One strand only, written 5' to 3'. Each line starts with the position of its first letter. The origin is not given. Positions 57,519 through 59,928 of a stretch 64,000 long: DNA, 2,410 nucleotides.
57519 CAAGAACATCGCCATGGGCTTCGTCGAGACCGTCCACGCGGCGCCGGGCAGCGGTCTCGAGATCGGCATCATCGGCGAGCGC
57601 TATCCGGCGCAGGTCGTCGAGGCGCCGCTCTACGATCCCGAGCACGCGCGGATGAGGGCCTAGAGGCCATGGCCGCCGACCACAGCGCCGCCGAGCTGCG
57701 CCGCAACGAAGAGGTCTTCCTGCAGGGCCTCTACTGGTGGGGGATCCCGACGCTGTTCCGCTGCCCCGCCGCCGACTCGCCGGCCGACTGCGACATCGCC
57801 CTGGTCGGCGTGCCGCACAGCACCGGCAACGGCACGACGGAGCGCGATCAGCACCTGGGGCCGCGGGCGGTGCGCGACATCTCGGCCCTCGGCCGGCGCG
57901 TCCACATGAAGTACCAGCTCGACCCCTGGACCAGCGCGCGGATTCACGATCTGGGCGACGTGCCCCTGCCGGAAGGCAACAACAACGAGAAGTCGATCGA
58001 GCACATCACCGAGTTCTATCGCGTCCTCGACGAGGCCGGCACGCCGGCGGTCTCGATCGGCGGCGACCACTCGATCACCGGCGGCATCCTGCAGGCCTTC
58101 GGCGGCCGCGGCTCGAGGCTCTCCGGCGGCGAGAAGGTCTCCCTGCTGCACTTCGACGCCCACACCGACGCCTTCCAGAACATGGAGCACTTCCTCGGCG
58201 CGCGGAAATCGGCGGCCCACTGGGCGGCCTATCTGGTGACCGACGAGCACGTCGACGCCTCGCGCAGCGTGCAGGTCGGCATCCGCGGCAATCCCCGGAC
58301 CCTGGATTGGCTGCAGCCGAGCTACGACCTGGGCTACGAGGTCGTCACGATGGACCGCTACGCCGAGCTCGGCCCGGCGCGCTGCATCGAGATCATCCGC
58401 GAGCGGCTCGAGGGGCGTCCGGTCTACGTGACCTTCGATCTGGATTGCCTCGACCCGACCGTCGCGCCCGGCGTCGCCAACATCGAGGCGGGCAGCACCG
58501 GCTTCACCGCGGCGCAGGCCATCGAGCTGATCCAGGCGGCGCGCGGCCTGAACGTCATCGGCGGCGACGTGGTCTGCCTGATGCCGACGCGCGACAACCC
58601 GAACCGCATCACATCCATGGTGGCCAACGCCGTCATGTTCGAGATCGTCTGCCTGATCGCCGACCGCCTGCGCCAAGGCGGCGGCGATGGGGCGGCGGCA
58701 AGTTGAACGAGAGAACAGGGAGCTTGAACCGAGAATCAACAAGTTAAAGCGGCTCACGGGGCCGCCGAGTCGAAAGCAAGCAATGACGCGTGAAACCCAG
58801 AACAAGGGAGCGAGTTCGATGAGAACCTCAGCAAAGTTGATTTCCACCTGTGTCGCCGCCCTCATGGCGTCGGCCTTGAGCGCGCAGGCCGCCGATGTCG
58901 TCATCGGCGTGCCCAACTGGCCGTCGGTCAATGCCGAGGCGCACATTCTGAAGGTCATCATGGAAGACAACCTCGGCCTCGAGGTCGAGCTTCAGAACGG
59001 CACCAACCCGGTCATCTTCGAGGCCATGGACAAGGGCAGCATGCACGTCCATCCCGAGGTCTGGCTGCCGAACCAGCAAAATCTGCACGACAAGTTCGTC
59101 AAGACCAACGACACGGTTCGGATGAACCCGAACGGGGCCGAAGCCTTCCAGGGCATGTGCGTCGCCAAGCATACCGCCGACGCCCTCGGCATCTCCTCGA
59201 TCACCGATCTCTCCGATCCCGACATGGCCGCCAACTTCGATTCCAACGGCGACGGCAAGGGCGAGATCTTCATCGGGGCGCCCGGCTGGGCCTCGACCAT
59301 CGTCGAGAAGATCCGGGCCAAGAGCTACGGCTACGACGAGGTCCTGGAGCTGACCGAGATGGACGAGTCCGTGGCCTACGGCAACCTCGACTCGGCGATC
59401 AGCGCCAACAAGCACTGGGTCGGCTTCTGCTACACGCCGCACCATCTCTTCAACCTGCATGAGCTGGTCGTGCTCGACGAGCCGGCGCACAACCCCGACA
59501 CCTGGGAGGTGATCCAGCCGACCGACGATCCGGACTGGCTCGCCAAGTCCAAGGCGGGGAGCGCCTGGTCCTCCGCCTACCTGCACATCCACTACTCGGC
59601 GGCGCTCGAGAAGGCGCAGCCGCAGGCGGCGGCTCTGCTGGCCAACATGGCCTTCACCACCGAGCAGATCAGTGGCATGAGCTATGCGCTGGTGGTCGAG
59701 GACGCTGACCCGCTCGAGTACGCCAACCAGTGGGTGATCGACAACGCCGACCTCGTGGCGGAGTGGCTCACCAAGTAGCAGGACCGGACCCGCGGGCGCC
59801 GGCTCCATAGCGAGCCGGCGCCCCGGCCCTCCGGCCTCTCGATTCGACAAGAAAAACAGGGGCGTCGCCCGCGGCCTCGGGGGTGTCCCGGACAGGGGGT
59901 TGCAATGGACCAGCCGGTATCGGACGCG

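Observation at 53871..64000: LacI-controlled cluster combining aminotransferase, DMGDH-like oxidase, ureohydrolase, betaine-type importer and non-Pyl MttB methyltransferase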

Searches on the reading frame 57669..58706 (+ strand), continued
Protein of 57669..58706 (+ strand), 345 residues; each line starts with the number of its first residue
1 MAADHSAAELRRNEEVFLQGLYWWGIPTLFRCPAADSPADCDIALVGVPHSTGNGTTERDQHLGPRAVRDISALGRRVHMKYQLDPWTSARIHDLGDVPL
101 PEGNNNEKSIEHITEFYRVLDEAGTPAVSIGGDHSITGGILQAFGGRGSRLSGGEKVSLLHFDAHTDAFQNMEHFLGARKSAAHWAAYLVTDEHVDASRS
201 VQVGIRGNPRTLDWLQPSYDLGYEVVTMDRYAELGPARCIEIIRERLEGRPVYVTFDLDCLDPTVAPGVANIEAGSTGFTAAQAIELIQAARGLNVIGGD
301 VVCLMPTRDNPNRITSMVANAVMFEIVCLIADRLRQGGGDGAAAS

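Call 48: find_encoding_contigs(protein=P0129, flank=10000, max_places=4)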
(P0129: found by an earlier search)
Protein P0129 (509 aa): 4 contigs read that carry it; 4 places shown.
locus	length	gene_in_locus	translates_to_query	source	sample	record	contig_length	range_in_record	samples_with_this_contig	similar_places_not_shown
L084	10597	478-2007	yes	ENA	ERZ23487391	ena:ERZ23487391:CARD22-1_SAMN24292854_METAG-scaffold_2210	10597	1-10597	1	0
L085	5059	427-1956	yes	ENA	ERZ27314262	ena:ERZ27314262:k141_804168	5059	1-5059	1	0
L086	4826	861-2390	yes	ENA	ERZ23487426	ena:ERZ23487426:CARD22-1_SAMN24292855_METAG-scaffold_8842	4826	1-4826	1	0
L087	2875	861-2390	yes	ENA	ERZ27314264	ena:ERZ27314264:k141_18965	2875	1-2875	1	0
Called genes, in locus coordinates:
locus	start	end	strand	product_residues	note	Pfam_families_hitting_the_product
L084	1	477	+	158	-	?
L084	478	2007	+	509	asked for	PF00528:BPD_transp_1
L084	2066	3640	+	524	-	PF06253:MTTB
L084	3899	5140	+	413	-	PF00291:PALP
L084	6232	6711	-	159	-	PF13404:HTH_AsnC-type, PF13412:HTH_24, PF01047:MarR (weak), PF09339:HTH_IclR (faint), PF01037:AsnC_trans_reg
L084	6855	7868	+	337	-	PF00291:PALP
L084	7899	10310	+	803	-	PF00456:Transketolase_N, PF17831:PDH_E1_M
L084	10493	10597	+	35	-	?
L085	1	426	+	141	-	?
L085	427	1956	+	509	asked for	PF00528:BPD_transp_1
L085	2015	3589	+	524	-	PF06253:MTTB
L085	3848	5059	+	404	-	?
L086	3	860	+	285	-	?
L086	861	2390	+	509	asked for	PF00528:BPD_transp_1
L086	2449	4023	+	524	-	PF06253:MTTB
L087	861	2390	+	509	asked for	PF00528:BPD_transp_1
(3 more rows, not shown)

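Call 82: search_protein_families(library=pfam, proteins=[L084:3899-5140:+], max_evalue=0.00001)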
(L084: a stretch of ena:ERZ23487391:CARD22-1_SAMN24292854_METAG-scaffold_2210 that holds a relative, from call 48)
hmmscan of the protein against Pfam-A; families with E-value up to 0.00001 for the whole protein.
L084:3899-5140:+ (413 aa): 1 family
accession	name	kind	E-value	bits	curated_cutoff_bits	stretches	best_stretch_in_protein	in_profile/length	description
PF00291.31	PALP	-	7e-67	226.3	35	1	81-386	2-294/295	Pyridoxal-phosphate dependent enzyme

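Call 89: search_solved_structures(query=L084:3899-5140:+, max_evalue=1e-20, show_alignments=0)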
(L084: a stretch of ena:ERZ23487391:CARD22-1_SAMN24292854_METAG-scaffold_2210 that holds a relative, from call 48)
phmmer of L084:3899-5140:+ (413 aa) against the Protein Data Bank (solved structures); distinct sequences matched with E-value up to 1e-20: 5.
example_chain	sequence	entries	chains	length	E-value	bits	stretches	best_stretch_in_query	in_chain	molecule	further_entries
6cgq_A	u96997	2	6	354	4.9e-43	151.1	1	61-396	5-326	Threonine synthase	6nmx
2zsj_A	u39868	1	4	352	1.6e-41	146.1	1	64-395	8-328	Threonine synthase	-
1uim_A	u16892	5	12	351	9.2e-39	137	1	65-396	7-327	Threonine Synthase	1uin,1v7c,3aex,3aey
2d1f_A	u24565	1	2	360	1e-38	136.9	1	64-400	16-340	Threonine synthase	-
1e5x_A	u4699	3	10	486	7.7e-30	107.6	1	21-394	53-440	THREONINE SYNTHASE | THREONINE SYNTHASE 1, CHLOROPLASTIC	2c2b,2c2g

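Call 91: search_protein_families(library=ncbifam, proteins=[L084:3899-5140:+], max_evalue=1e-10)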
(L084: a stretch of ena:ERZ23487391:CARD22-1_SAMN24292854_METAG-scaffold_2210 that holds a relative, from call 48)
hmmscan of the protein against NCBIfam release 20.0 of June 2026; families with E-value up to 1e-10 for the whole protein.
L084:3899-5140:+ (413 aa): 18 families
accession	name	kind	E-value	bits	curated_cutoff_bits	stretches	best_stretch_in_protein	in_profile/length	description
NF006050.0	PRK08197.1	equivalog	2.2e-197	655.8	303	1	9-398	3-392/406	threonine synthase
NF004170.0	PRK05638.1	equivalog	7.3e-46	156.6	421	1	16-398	3-365/442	threonine synthase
TIGR00260.1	thrC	equivalog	6.9e-45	153.7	167.1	1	65-373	2-314/340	threonine synthase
NF006205.0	PRK08329.1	equivalog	4.1e-42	144.4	358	1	16-391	3-345/347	threonine synthase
NF005035.0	PRK06450.1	equivalog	3.3e-36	124.8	301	1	76-369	48-321/338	threonine synthase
NF004996.0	PRK06381.1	equivalog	2.2e-34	118.9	266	1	87-375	16-306/319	threonine synthase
NF006094.0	PRK08246.1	subfamily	1.2e-24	87.3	331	1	100-366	35-282/310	serine/threonine dehydratase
TIGR03844.1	cysteate_syn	equivalog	2.2e-17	62.9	324.9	1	53-388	33-377/398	cysteate synthase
NF005292.0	PRK06815.1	equivalog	3.3e-15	55.9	371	1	73-262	8-193/320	threonine/serine dehydratase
NF006390.0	PRK08639.1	equivalog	9e-14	51.3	421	1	73-366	12-294/418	threonine ammonia-lyase IlvA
NF040741.1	ornith_OrtB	equivalog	1.2e-13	50.3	550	0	97-164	76-142/464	2-amino-4-oxopentanoate thiolase subunit OrtB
NF005680.0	PRK07476.1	equivalog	9.5e-13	47.8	413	1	73-254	10-187/326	hydroxyectoine utilization dehydratase EutB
NF006674.0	PRK09224.1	subfamily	1.7e-12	46.8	577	1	86-371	25-296/508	threonine ammonia-lyase IlvA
TIGR01127.1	ilvA_1Cterm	equivalog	1.9e-12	46.9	378.75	1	103-362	14-261/380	threonine ammonia-lyase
TIGR01124.1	ilvA_2Cterm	equivalog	6e-12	44.9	411.3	1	85-363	16-280/499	threonine ammonia-lyase, biosynthetic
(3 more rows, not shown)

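Call 103: find_encoding_contigs(protein=P0123, flank=10000, max_places=4)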
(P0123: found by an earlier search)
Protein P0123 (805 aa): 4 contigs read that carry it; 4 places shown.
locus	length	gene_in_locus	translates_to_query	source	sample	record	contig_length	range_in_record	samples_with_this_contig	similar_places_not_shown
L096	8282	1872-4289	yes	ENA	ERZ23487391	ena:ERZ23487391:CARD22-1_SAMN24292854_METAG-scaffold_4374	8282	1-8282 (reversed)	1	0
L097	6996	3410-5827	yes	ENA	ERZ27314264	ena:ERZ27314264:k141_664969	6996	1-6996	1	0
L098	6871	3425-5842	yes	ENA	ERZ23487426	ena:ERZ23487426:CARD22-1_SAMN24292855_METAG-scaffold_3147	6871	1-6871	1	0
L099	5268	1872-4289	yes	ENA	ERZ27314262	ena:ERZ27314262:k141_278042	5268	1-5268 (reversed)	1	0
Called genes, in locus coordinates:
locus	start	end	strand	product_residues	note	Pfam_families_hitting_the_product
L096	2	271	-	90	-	?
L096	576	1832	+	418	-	PF00155:Aminotran_1_2 (weak), PF01041:DegT_DnrJ_EryC1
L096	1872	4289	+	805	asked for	PF01266:DAO, PF07992:Pyr_redox_2 (faint), PF16350:FAO_M, PF01571:GCV_T, PF08669:GCV_T_C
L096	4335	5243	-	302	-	PF00126:HTH_1, PF03466:LysR_substrate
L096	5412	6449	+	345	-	PF00491:Arginase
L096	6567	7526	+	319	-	PF04069:OpuAC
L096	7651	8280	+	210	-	?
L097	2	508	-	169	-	?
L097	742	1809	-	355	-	PF00356:LacI, PF00532:Peripla_BP_1, PF13407:Peripla_BP_4, PF13377:Peripla_BP_3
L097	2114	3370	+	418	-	PF00155:Aminotran_1_2 (weak), PF01041:DegT_DnrJ_EryC1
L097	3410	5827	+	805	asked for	PF01266:DAO, PF07992:Pyr_redox_2 (faint), PF16350:FAO_M, PF01571:GCV_T, PF08669:GCV_T_C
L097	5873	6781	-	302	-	PF00126:HTH_1, PF03466:LysR_substrate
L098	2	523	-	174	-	?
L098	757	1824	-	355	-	PF00356:LacI, PF00532:Peripla_BP_1, PF13407:Peripla_BP_4, PF13377:Peripla_BP_3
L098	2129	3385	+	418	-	PF00155:Aminotran_1_2 (weak), PF01041:DegT_DnrJ_EryC1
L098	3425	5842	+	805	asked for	PF01266:DAO, PF07992:Pyr_redox_2 (faint), PF16350:FAO_M, PF01571:GCV_T, PF08669:GCV_T_C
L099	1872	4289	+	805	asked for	PF01266:DAO, PF07992:Pyr_redox_2 (faint), PF16350:FAO_M, PF01571:GCV_T, PF08669:GCV_T_C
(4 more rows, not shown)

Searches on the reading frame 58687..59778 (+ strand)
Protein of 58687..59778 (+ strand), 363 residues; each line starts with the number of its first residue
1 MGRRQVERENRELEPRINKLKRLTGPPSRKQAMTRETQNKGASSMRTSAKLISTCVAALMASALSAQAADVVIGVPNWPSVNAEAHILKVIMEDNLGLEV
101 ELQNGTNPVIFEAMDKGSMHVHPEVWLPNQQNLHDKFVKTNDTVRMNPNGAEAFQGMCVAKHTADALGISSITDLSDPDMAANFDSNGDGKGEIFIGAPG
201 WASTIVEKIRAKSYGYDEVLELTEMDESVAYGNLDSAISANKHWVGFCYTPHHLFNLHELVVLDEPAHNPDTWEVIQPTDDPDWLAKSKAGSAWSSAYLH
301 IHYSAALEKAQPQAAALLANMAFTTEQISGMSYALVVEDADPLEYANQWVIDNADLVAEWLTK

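Call 5: search_protein_families(library=pfam, proteins=[window:58687-59778:+])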
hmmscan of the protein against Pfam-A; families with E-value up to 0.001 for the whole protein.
window:58687-59778:+ (363 aa): 2 families
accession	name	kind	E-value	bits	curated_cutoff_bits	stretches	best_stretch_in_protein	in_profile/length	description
PF04069.17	OpuAC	-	3e-52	178.2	21.2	1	70-350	2-255/257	Substrate binding domain of ABC-type glycine betaine transport system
PF01839.29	FG-GAP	-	0.00092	19.5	22.1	0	187-201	11-25/37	FG-GAP repeat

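Call 10: search_protein_families(library=ncbifam, proteins=[window:58687-59778:+])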
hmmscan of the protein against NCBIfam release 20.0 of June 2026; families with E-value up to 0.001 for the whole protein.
window:58687-59778:+ (363 aa): 2 families
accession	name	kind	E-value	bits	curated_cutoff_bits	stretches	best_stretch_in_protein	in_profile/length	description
NF008334.0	PRK11119.1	equivalog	1.2e-22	80.5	215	1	54-362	9-324/331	glycine betaine/L-proline ABC transporter substrate-binding protein ProX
TIGR03414.1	ABC_choline_bnd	subfamily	9.9e-19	67.7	379.05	2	66-261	6-192/291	choline ABC transporter substrate-binding protein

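Call 40: search_solved_structures(query=window:58687-59778:+, show_alignments=2, max_evalue=0.00001)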
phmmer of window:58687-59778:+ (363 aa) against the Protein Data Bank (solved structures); distinct sequences matched with E-value up to 0.00001: 5.
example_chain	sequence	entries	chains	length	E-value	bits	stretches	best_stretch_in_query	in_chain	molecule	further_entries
3tmg_A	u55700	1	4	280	1.3e-10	44.4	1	68-266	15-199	Glycine betaine, L-proline ABC transporter, glycine/betaine/L-proline-binding protein (Pro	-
4xz6_A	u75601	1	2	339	1.8e-08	37.3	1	43-361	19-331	Glycine betaine/proline ABC transporter, periplasmic substrate-binding protein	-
7yle_A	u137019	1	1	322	4e-08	36.2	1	53-361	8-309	Glycine betaine/proline ABC transporter, periplasmic glycinebetaine/proline-binding protei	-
1r9l_A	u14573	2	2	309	1.4e-07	34.4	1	126-323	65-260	Glycine betaine-binding periplasmic protein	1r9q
2b4l_A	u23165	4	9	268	6.5e-06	28.9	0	298-361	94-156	Glycine betaine-binding protein | Glycine betaine ABC transport system glycine betaine-binding protein OpuAC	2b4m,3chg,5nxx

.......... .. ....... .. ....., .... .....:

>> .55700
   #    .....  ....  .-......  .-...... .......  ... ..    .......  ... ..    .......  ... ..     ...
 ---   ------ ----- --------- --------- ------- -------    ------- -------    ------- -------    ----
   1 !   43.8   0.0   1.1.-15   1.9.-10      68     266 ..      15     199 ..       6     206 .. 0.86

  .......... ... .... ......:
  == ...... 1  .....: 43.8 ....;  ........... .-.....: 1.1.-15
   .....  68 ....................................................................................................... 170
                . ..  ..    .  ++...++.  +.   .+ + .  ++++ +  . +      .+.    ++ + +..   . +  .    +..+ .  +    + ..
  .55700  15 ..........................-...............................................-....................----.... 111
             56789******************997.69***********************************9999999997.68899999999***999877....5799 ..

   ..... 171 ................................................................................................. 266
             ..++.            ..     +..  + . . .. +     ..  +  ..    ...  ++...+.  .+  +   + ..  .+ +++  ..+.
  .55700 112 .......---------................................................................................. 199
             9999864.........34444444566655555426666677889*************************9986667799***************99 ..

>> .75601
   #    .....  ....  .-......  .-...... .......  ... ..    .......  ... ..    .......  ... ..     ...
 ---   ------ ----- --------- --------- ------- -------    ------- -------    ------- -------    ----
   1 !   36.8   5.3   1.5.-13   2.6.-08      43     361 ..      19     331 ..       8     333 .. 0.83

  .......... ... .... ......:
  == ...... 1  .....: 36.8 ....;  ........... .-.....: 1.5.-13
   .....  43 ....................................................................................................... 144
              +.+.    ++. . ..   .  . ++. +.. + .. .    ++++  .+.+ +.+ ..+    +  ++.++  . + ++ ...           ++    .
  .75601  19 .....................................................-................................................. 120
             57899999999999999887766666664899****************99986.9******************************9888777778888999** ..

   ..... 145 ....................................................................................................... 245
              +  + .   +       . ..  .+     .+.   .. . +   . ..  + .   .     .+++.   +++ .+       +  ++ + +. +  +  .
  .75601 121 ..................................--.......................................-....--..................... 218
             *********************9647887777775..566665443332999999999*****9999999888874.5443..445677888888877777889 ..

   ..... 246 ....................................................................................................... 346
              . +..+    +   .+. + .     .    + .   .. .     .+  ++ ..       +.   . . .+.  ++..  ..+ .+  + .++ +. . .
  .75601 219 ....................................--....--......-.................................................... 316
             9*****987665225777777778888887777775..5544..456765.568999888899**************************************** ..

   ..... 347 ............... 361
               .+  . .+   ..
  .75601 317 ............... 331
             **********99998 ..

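Call 82: search_protein_families(library=pfam, proteins=[L084:3899-5140:+], max_evalue=0.00001)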
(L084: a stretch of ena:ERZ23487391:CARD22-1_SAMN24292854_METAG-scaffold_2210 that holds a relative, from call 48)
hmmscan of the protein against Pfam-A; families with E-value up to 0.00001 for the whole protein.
L084:3899-5140:+ (413 aa): 1 family
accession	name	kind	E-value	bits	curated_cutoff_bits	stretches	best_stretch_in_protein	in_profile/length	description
PF00291.31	PALP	-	7e-67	226.3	35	1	81-386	2-294/295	Pyridoxal-phosphate dependent enzyme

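Call 91: search_protein_families(library=ncbifam, proteins=[L084:3899-5140:+], max_evalue=1e-10)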
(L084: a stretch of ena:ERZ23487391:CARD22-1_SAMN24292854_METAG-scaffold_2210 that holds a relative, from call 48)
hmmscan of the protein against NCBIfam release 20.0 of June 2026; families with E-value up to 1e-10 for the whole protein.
L084:3899-5140:+ (413 aa): 18 families
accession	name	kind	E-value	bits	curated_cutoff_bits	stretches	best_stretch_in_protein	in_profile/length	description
NF006050.0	PRK08197.1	equivalog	2.2e-197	655.8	303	1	9-398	3-392/406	threonine synthase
NF004170.0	PRK05638.1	equivalog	7.3e-46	156.6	421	1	16-398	3-365/442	threonine synthase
TIGR00260.1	thrC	equivalog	6.9e-45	153.7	167.1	1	65-373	2-314/340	threonine synthase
NF006205.0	PRK08329.1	equivalog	4.1e-42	144.4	358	1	16-391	3-345/347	threonine synthase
NF005035.0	PRK06450.1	equivalog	3.3e-36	124.8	301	1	76-369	48-321/338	threonine synthase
NF004996.0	PRK06381.1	equivalog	2.2e-34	118.9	266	1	87-375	16-306/319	threonine synthase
NF006094.0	PRK08246.1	subfamily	1.2e-24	87.3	331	1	100-366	35-282/310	serine/threonine dehydratase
TIGR03844.1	cysteate_syn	equivalog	2.2e-17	62.9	324.9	1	53-388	33-377/398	cysteate synthase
NF005292.0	PRK06815.1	equivalog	3.3e-15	55.9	371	1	73-262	8-193/320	threonine/serine dehydratase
NF006390.0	PRK08639.1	equivalog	9e-14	51.3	421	1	73-366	12-294/418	threonine ammonia-lyase IlvA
NF040741.1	ornith_OrtB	equivalog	1.2e-13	50.3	550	0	97-164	76-142/464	2-amino-4-oxopentanoate thiolase subunit OrtB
NF005680.0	PRK07476.1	equivalog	9.5e-13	47.8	413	1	73-254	10-187/326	hydroxyectoine utilization dehydratase EutB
NF006674.0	PRK09224.1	subfamily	1.7e-12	46.8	577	1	86-371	25-296/508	threonine ammonia-lyase IlvA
TIGR01127.1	ilvA_1Cterm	equivalog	1.9e-12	46.9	378.75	1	103-362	14-261/380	threonine ammonia-lyase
TIGR01124.1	ilvA_2Cterm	equivalog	6e-12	44.9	411.3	1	85-363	16-280/499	threonine ammonia-lyase, biosynthetic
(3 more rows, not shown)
